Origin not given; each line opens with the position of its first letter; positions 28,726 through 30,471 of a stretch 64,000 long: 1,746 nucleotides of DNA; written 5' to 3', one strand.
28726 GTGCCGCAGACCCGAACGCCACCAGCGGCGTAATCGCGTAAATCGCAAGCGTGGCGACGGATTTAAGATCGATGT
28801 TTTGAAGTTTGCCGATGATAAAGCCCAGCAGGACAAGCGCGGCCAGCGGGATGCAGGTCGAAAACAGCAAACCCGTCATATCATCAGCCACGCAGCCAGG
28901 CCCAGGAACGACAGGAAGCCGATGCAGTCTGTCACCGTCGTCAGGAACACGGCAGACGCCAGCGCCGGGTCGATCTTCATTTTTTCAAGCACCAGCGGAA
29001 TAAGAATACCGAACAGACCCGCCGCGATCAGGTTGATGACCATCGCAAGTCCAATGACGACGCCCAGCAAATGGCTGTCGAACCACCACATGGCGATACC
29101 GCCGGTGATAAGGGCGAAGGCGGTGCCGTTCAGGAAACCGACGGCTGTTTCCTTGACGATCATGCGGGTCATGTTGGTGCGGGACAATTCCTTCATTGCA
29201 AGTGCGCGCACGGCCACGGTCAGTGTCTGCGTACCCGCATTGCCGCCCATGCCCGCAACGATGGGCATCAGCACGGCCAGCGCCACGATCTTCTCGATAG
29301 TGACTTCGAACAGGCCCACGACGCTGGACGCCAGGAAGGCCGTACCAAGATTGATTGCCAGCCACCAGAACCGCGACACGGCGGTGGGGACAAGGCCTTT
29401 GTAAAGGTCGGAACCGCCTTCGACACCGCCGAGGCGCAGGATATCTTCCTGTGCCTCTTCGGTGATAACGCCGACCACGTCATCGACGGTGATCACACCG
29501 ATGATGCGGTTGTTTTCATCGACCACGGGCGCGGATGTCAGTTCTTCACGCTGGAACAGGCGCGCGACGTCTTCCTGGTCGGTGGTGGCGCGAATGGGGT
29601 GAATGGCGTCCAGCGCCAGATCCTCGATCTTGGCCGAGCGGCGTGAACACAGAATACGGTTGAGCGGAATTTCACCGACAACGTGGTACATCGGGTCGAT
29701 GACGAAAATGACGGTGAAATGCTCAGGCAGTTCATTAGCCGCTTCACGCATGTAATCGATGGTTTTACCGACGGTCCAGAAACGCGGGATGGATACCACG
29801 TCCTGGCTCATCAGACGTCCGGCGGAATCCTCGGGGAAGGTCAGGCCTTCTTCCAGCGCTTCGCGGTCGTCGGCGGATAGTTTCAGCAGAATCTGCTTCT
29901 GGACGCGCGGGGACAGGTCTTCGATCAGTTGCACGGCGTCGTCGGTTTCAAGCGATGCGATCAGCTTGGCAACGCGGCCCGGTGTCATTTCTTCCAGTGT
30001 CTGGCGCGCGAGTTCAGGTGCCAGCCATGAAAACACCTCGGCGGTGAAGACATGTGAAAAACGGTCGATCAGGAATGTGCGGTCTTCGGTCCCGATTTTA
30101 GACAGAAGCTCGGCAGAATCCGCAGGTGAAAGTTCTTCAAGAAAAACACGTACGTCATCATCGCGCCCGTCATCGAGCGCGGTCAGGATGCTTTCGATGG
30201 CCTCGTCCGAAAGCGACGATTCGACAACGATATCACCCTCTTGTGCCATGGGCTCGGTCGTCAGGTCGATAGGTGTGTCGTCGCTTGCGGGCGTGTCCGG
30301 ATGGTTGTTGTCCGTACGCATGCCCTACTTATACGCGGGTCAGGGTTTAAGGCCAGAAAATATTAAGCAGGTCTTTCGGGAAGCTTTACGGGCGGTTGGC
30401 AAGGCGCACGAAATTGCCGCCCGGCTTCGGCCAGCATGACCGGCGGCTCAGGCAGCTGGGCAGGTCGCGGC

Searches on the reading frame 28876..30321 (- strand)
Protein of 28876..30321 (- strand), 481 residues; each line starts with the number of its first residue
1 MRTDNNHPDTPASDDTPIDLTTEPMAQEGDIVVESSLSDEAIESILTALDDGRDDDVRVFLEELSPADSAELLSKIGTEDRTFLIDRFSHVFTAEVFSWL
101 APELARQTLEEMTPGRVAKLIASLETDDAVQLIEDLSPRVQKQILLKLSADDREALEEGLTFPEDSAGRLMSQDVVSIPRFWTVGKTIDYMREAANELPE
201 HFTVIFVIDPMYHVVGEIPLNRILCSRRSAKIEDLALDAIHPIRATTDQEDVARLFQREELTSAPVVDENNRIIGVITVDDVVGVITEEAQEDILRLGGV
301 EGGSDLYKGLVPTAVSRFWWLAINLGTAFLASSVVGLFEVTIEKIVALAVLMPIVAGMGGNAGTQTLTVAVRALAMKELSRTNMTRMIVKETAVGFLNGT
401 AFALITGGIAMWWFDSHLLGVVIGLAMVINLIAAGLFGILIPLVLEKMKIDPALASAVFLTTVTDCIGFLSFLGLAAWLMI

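Call 59: find_encoding_contigs(protein=window:28876-30321:-, flank=10000, max_places=1)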
Protein window:28876-30321:- (481 aa): 12 contigs read that carry it; 1 place shown.
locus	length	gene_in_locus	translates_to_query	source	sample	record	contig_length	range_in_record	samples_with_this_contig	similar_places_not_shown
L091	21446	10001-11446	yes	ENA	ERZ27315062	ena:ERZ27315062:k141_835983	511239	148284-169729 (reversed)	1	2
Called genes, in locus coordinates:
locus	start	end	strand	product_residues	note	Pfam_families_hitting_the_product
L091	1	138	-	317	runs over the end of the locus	PF07549:Sec_GG, PF02355:SecD_SecF_C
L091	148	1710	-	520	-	PF21760:SecD_1st, PF22599:SecDF_P1_head, PF02355:SecD_SecF_C, PF03176:MMPL (faint)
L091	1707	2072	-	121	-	PF02699:YajC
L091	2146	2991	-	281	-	PF01476:LysM (weak), PF01551:Peptidase_M23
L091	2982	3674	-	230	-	PF01135:PCMT, PF00398:RrnaAD, PF13649:Methyltransf_25 (weak)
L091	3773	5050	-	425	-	PF02403:Seryl_tRNA_N, PF00587:tRNA-synt_2b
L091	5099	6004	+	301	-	PF05013:FGase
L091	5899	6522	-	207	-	PF21948:LplA-B_cat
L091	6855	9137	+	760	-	PF00390:malic, PF03949:Malic_M, PF01515:PTA_PTB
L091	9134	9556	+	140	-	-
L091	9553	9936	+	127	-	-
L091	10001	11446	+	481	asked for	PF03448:MgtE_N, PF00571:CBS, PF01769:MgtE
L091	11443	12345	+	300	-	PF03547:Mem_trans (weak)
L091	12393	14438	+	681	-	PF00912:Transgly, PF00905:Transpeptidase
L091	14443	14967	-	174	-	-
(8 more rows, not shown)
